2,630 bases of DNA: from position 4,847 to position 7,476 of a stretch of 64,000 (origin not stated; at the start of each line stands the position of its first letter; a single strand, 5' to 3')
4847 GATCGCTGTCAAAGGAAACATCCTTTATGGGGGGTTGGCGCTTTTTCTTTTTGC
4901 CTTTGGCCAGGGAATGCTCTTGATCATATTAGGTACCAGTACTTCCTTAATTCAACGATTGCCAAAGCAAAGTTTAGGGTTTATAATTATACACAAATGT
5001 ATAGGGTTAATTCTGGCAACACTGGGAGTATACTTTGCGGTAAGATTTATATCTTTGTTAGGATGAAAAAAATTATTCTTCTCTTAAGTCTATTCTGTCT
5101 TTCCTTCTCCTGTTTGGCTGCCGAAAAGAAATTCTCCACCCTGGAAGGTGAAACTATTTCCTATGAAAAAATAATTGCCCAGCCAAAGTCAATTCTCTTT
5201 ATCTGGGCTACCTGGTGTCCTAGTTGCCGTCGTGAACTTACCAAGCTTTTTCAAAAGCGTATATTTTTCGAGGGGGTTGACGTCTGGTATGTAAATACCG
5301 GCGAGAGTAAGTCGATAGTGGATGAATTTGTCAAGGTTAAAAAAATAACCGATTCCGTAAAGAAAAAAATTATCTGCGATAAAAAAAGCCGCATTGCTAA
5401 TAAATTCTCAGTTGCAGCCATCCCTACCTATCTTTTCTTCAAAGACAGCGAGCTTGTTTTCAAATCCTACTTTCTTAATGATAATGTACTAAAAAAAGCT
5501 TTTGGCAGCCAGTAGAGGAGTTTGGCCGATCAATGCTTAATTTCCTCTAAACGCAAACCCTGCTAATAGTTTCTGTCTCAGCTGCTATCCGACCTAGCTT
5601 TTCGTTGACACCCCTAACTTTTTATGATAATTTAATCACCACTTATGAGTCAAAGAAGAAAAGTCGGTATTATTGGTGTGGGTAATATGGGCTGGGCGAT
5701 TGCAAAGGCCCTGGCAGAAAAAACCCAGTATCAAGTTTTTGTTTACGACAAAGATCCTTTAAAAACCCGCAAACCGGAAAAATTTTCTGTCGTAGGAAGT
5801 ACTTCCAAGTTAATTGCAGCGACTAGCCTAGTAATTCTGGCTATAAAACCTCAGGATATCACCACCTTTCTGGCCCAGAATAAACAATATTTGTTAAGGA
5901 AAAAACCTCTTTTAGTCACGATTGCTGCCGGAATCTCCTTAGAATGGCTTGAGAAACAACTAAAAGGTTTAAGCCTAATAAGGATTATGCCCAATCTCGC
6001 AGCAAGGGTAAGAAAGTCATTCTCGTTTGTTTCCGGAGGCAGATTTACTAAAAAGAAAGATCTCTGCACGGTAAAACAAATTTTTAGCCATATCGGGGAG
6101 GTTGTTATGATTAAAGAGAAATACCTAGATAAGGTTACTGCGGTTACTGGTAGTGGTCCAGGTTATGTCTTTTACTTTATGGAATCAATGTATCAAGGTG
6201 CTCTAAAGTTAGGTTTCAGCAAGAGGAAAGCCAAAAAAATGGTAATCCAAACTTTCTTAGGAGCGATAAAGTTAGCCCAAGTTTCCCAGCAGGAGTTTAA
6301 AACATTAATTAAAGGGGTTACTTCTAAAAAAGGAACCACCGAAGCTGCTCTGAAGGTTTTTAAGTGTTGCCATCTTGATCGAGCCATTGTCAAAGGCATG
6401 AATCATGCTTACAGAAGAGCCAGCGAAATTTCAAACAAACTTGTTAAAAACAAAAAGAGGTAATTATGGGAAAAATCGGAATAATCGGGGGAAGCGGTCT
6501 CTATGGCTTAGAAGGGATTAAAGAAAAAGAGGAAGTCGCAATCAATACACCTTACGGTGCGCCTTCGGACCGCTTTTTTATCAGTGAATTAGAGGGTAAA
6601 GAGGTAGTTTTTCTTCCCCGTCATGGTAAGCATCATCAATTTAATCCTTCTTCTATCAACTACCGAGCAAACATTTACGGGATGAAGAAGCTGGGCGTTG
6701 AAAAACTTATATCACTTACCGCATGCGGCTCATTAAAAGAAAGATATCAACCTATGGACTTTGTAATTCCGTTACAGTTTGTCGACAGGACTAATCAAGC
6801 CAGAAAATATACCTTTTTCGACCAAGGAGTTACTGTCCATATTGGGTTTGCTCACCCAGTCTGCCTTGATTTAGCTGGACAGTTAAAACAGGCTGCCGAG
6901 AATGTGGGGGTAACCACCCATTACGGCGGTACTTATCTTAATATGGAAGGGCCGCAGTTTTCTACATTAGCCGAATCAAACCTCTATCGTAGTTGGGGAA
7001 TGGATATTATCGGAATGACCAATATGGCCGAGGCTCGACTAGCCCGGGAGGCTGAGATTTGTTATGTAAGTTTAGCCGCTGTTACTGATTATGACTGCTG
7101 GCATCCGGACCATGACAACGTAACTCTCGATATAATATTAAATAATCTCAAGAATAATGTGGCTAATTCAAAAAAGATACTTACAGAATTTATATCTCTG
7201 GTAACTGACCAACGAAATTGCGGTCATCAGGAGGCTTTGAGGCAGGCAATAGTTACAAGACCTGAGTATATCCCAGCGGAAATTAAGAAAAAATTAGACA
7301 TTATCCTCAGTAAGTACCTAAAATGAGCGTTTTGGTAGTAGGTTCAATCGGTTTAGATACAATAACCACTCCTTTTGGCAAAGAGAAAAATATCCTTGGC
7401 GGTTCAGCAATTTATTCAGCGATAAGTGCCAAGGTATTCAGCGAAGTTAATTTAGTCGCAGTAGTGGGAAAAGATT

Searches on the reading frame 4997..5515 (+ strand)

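Call 38: search_protein_families(library=pfam, proteins=[window:4997-5515:+], max_evalue=0.000001)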
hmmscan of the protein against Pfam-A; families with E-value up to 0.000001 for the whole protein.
window:4997-5515:+ (172 aa): 3 families
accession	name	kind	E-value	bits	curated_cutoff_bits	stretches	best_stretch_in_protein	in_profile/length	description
PF00578.27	AhpC-TSA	-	3.8e-10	40.2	26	1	45-150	9-117/124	AhpC/TSA family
PF08534.16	Redoxin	-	5.2e-08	33.2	26.6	1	49-156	16-130/148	Redoxin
PF00085.26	Thioredoxin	-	4.9e-07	30.1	23.5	0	105-154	34-85/103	Thioredoxin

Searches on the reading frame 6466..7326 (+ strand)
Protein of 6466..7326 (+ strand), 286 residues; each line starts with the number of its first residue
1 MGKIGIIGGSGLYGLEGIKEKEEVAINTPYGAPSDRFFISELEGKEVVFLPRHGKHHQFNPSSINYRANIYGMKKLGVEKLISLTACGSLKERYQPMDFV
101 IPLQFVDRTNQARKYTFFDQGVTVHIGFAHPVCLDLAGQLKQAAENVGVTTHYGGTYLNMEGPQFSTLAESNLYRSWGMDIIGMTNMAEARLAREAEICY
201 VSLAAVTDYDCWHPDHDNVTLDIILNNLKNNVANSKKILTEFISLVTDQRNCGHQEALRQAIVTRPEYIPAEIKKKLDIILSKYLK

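Call 38: search_protein_families(library=pfam, proteins=[window:6466-7326:+], max_evalue=0.000001)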
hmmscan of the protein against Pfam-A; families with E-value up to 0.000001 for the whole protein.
window:6466-7326:+ (286 aa): 1 family
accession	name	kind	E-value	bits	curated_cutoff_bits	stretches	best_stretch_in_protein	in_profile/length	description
PF01048.26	PNP_UDP_1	-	5.1e-45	154.1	25.1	1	3-243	1-232/233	Phosphorylase superfamily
